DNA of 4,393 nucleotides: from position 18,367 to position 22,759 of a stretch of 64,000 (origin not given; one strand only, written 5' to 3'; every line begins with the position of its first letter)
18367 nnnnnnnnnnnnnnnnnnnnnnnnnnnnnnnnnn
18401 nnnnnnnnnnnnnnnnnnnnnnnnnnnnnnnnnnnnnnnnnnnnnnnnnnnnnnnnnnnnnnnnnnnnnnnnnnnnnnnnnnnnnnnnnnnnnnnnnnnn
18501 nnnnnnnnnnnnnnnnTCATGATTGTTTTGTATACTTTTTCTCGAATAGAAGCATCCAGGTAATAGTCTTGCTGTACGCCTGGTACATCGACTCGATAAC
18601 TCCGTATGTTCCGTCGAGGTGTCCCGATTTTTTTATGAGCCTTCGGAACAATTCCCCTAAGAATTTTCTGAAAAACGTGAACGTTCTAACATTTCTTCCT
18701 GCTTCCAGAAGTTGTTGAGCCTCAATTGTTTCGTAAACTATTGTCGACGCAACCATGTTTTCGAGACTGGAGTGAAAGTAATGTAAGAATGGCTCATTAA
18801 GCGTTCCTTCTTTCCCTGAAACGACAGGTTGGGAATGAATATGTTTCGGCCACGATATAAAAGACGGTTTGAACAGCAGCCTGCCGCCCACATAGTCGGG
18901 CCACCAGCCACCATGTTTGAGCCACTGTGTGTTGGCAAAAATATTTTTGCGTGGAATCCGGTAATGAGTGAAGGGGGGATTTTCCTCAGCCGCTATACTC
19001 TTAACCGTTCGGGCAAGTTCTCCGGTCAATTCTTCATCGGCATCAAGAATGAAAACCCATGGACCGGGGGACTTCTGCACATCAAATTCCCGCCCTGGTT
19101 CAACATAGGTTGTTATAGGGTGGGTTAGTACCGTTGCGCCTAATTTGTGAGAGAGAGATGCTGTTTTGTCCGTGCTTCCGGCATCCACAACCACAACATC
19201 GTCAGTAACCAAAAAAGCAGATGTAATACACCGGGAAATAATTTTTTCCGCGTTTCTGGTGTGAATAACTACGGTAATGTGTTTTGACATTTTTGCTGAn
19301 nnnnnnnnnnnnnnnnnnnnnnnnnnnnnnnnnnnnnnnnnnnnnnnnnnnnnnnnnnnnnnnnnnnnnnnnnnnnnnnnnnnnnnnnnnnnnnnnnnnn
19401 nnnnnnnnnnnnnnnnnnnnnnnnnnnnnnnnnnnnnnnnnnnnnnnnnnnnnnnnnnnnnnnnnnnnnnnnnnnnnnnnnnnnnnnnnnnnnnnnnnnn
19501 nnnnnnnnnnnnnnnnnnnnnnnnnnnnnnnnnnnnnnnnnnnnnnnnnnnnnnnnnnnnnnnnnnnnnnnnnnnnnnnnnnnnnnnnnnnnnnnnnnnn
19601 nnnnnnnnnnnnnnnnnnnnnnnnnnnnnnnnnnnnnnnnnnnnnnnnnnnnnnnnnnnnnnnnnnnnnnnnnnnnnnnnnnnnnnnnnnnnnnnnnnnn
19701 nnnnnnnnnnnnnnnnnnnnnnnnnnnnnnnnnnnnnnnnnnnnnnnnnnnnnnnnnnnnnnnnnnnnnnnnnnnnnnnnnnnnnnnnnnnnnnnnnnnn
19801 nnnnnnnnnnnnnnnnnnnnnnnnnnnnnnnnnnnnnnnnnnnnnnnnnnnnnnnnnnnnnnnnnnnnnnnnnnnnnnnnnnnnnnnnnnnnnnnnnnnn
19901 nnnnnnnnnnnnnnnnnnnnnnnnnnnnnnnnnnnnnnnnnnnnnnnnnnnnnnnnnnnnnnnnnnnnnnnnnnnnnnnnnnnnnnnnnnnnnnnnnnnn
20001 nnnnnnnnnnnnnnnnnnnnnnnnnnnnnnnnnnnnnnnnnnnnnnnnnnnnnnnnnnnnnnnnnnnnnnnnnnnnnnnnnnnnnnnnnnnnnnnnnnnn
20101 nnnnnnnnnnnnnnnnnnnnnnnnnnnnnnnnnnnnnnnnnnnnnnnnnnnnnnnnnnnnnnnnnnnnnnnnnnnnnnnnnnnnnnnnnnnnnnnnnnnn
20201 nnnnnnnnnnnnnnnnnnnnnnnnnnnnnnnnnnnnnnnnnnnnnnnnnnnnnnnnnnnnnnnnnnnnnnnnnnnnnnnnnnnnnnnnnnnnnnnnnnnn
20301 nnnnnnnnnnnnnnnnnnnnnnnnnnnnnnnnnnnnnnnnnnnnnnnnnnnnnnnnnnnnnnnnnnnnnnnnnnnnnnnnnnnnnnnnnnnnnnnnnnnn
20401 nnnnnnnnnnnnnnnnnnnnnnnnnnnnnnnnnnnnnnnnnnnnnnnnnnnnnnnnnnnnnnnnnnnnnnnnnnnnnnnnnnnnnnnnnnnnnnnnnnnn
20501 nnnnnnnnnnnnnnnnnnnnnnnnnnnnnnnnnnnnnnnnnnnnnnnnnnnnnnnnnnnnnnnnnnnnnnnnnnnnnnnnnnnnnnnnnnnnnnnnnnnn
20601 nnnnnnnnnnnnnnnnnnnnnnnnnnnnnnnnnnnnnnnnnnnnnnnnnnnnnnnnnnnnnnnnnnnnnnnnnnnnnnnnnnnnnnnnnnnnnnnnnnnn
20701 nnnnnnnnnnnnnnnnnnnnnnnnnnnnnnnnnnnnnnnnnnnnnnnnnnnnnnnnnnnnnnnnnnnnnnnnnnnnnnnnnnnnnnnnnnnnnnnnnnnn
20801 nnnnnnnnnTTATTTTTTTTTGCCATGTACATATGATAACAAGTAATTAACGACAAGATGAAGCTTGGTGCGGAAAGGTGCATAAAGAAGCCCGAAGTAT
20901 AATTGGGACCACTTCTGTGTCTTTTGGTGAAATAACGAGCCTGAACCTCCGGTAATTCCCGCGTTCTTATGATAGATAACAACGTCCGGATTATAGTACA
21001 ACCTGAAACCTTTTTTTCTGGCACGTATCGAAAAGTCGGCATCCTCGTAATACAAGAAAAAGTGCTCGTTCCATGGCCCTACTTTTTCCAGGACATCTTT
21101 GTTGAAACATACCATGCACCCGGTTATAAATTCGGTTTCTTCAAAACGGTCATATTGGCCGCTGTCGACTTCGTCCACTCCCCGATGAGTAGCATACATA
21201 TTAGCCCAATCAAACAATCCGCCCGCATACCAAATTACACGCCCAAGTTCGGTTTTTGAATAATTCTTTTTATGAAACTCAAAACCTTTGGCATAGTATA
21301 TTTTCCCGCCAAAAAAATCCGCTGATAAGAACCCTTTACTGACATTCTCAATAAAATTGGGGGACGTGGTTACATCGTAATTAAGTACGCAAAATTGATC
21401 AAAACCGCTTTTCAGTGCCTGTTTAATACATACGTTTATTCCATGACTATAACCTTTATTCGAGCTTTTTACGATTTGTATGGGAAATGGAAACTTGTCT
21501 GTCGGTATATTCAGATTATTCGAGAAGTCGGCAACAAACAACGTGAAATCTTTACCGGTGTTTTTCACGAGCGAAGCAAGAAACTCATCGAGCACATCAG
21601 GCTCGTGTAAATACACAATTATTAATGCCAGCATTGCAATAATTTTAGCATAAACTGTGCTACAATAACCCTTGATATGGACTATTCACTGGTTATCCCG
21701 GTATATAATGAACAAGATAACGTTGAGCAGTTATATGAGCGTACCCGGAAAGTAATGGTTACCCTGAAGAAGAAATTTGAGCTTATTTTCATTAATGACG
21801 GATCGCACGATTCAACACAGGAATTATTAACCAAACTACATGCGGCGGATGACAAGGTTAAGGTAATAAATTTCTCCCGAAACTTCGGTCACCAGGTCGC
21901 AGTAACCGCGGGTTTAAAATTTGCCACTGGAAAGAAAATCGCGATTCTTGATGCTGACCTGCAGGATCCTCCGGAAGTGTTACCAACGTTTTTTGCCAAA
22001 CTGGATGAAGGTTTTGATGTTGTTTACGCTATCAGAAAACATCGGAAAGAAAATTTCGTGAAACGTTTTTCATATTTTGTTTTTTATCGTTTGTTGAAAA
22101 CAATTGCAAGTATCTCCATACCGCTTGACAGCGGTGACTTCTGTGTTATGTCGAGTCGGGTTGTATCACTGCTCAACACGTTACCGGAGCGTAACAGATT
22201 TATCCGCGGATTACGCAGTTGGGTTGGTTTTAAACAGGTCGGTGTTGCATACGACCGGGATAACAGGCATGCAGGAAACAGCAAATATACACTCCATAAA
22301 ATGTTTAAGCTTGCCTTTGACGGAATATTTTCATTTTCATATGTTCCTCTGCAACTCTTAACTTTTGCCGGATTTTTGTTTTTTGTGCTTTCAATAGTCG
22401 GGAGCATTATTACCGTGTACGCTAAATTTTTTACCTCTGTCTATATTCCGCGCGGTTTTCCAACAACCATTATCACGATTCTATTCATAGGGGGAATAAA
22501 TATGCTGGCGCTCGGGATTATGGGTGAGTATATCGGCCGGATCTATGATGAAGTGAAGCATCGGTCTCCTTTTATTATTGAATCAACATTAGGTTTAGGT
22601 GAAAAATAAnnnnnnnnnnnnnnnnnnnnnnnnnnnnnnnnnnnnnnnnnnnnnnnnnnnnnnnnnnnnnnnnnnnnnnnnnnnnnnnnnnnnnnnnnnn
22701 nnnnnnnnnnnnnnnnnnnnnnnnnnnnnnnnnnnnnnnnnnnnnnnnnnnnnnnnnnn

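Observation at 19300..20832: Three-member paralog family of membrane proteins with a conserved Y/G-D-Q-[GA]-R-D ... GP-T ... G...YY first-loop motif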

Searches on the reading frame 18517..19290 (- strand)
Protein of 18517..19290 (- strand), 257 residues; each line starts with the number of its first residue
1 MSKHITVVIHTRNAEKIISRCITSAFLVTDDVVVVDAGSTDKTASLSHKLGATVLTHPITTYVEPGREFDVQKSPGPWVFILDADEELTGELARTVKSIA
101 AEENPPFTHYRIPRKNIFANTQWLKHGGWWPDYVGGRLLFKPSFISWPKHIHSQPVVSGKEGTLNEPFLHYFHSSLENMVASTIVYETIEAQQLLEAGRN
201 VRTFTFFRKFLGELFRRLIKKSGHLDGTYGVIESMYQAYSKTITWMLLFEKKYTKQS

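Call 18: search_protein_families(library=pfam, proteins=[window:18517-19290:-], max_evalue=0.001)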
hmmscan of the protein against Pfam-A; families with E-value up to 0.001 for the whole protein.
window:18517-19290:- (257 aa): 1 family
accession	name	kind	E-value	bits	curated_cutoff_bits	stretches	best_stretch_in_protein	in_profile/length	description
PF00535.33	Glycos_transf_2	-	1.5e-11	44.9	23.3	1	6-114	1-117/168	Glycosyl transferase family 2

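Call 68: search_protein_families(library=ncbifam, proteins=[window:18517-19290:-], max_evalue=0.001)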
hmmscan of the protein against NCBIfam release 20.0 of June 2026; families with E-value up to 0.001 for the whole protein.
window:18517-19290:- (257 aa): 4 families
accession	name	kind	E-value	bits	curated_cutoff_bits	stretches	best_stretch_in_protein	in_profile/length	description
NF058614.1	PPMAGASynPpgS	equivalog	2.7e-08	33.5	370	1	6-86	3-87/226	polyprenyl-phospho-N-acetylgalactosaminyl synthase PpgS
NF010496.0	PRK13915.1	equivalog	5.7e-07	28.9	262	1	3-56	31-90/307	glucosyl-3-phosphoglycerate synthase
TIGR04283.1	glyco_like_mftF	equivalog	4.3e-06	26.5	182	1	5-112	1-109/221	TIGR04283 family arsenosugar biosynthesis glycosyltransferase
TIGR04182.1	glyco_TIGR04182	equivalog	0.00026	20.5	325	1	5-56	2-54/293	S-layer glycoprotein N-glycosyltransferase AglJ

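Call 71: search_solved_structures(query=window:18517-19290:-, max_evalue=0.01)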
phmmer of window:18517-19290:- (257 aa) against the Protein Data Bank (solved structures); distinct sequences matched with E-value up to 0.01: 5.
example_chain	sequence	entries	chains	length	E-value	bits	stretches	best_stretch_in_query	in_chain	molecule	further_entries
22ao_A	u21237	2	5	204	9.6e-09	38.1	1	4-110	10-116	GmaR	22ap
9omj_A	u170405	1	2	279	0.00021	23.9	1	5-97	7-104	Glycosyltransferase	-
9omh_A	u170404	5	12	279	0.00021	23.9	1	5-97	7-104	Glycosyltransferase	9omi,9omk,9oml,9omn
9omm_A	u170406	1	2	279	0.00021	23.9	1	5-97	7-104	Glycosyltransferase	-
7msk_A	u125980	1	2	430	0.008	18.7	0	5-87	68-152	Glyco_trans_2-like domain-containing protein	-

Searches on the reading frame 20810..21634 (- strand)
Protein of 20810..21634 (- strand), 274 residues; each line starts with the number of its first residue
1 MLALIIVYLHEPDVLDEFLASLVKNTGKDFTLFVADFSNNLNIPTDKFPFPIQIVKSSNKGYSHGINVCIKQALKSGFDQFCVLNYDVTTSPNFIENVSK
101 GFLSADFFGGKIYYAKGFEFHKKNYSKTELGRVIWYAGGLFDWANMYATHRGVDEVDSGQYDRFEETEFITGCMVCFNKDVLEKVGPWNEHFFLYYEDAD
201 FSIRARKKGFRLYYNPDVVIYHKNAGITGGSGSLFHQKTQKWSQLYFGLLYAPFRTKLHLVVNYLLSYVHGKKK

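Call 18: search_protein_families(library=pfam, proteins=[window:20810-21634:-], max_evalue=0.001)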
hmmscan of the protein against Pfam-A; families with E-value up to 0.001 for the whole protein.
window:20810-21634:- (274 aa): 3 families
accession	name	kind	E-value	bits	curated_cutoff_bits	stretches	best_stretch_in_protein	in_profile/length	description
PF13632.12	Glyco_trans_2_3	-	2.5e-09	37.7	27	1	146-248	47-142/198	Glycosyl transferase family group 2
PF13641.12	Glyco_tranf_2_3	-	4.1e-07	30.7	27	1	2-223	3-212/230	Glycosyltransferase like family 2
PF00535.33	Glycos_transf_2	-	4e-06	27.3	23.3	1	4-185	2-167/168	Glycosyl transferase family 2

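Call 68: search_protein_families(library=ncbifam, proteins=[window:20810-21634:-], max_evalue=0.001)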
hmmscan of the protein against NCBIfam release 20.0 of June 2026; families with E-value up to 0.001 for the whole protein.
window:20810-21634:- (274 aa): 5 families
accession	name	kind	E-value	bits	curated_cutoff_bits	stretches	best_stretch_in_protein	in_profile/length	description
TIGR01556.1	rhamnosyltran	subfamily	1.3e-09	37.6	200.55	1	164-223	142-201/281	rhamnosyltransferase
NF041875.1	EPS_EpsD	equivalog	1.6e-05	24.5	370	1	119-223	102-207/325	exopolysaccharide biosynthesis glycosyltransferase EpsD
NF038299.1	EPS_HpsN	equivalog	0.00011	21.4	425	1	171-231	166-228/317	hormogonium polysaccharide biosynthesis glycosyltransferase HpsN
TIGR03965.1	mycofact_glyco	equivalog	0.00061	18.8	280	1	169-223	228-281/467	mycofactocin biosynthesis glycosyltransferase MftF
TIGR03937.1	PgaC_IcaA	equivalog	0.00072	18.6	422.3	0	170-221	200-249/407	poly-beta-1,6-N-acetyl-D-glucosamine synthase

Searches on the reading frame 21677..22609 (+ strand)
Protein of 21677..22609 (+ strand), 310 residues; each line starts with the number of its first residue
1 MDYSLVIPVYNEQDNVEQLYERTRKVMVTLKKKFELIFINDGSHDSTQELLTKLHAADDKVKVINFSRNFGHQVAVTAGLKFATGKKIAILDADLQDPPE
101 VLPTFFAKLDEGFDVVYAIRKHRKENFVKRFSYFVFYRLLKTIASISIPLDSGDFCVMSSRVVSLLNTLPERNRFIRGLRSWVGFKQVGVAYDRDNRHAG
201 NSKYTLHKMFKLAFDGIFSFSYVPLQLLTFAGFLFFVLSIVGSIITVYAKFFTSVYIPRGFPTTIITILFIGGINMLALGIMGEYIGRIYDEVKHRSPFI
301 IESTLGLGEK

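Call 18: search_protein_families(library=pfam, proteins=[window:21677-22609:+], max_evalue=0.001)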
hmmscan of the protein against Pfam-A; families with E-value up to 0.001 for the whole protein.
window:21677-22609:+ (310 aa): 2 families
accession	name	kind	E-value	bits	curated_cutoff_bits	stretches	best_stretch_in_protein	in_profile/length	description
PF00535.33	Glycos_transf_2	-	3e-31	109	23.3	1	4-162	1-163/168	Glycosyl transferase family 2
PF10111.15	Glyco_tranf_2_2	-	2.2e-06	27.8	27.3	1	4-94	1-91/276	Glycosyltransferase like family 2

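Call 68: search_protein_families(library=ncbifam, proteins=[window:21677-22609:+], max_evalue=0.001)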
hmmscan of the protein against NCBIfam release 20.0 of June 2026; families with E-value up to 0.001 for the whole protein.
window:21677-22609:+ (310 aa): 17 families
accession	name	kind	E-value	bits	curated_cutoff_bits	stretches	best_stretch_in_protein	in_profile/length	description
NF047588.1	GlcsyltransPgfSStrep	equivalog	1.1e-77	261.3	500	1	1-304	1-305/308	glycosyltransferase PgfS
NF007986.1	PRK10714.1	equivalog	4.5e-51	173.7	529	1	3-304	8-311/316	undecaprenyl-phosphate 4-deoxy-4-formamido-L-arabinose transferase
TIGR03937.1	PgaC_IcaA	equivalog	5.3e-16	58.6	422.3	1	4-94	48-135/407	poly-beta-1,6-N-acetyl-D-glucosamine synthase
NF007482.0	PRK10073.1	equivalog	8.7e-13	48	423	1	3-105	8-106/334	glycosyltransferase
NF047683.1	TeichurnBiosyTuaG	equivalog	5.3e-12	45.9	400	1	4-100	9-102/252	teichuronic acid biosynthesis protein TuaG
NF041875.1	EPS_EpsD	equivalog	2e-11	43.8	370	1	4-116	2-111/325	exopolysaccharide biosynthesis glycosyltransferase EpsD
TIGR04283.1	glyco_like_mftF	equivalog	1.5e-10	41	182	1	4-109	2-97/221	TIGR04283 family arsenosugar biosynthesis glycosyltransferase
TIGR03965.1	mycofact_glyco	equivalog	1.3e-09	37.5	280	1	3-111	76-181/467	mycofactocin biosynthesis glycosyltransferase MftF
NF050050.1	ProtGlycPglI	equivalog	6.1e-07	29.1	500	1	4-126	5-125/306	GalNAc(5)-diNAcBac-PP-undecaprenol beta-1,3-glucosyltransferase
NF041391.1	DPhHxTase_Halo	equivalog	8.6e-07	28.2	375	1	9-120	3-104/213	dolichyl-phosphate hexose transferase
NF038302.1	EPS_HpsE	equivalog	5.6e-06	25.6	300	1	1-94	1-96/307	hormogonium polysaccharide biosynthesis glycosyltransferase HpsE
NF053739.1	GlytfEpsEBac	equivalog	1.1e-05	24.6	450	1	4-94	4-92/265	glycosyltransferase EpsE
NF058614.1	PPMAGASynPpgS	equivalog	1.4e-05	24.6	370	1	4-126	3-119/226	polyprenyl-phospho-N-acetylgalactosaminyl synthase PpgS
NF010496.0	PRK13915.1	equivalog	1.9e-05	23.9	262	1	4-99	34-131/307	glucosyl-3-phosphoglycerate synthase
NF041394.1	GtaseAglG_Halo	equivalog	4.7e-05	22.8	440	1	1-96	1-94/304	glucosyl-dolichyl phosphate glucuronosyltransferase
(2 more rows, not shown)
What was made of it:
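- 21677..22609 (+): GtrB-type polyprenyl-phosphate hexose synthase (310 aa), divergent from the B operon. NCBIfam PgfS 261 bits, below its 500-bit cut-off (call 68).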

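Call 70: search_solved_structures(query=window:21677-22609:+, max_evalue=0.001)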
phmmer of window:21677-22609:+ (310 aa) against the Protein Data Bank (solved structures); distinct sequences matched with E-value up to 0.001: 12.
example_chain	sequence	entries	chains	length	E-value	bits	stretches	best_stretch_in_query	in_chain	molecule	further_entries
5ekp_C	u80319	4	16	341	2e-82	280.3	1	2-307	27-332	Uncharacterized glycosyltransferase sll0501 | Glycosyltransferase sll0501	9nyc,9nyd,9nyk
9nye_A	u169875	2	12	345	2e-82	280.2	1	2-307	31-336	Glycosyltransferase sll0501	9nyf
5eke_A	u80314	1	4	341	2.6e-82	279.9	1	2-307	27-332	Uncharacterized glycosyltransferase sll0501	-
9bhc_C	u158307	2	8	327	1.5e-44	155.9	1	4-303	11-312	Undecaprenyl-phosphate 4-deoxy-4-formamido-L-arabinose transferase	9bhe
8vxh_A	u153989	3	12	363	2.2e-44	155.4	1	4-303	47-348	Undecaprenyl-phosphate 4-deoxy-4-formamido-L-arabinose transferase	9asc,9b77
9hwj_A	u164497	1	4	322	3e-44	154.9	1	4-304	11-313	Undecaprenyl-phosphate 4-deoxy-4-formamido-L-arabinose transferase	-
5mlz_A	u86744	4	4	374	2.6e-16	63.2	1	2-138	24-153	Dolichol monophosphate mannose synthase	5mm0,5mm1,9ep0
5hea_A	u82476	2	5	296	4.1e-09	39.6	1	4-115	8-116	Putative glycosyltransferase (GalT1)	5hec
3bcv_A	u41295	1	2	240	5.8e-05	26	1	4-100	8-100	Putative glycosyltransferase protein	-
2z87_A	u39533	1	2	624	0.00013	24.8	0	4-109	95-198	Chondroitin synthase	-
2z86_A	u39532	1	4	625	0.00013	24.8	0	4-109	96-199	Chondroitin synthase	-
6p61_A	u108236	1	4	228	0.00061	22.6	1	29-116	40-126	Glycosyltransferase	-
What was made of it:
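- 21677..22609 (+): Synechocystis GtrB 5ekp E 2e-82 and ArnC E 1.5e-44 (call 70).
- Closest known: Three-component extracytoplasmic glycosylation systems. Same: A GtrB homologue lies beside B (call 70).
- A GtrB homologue (5ekp, E 2e-82) lies next to B's operon (call 70).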
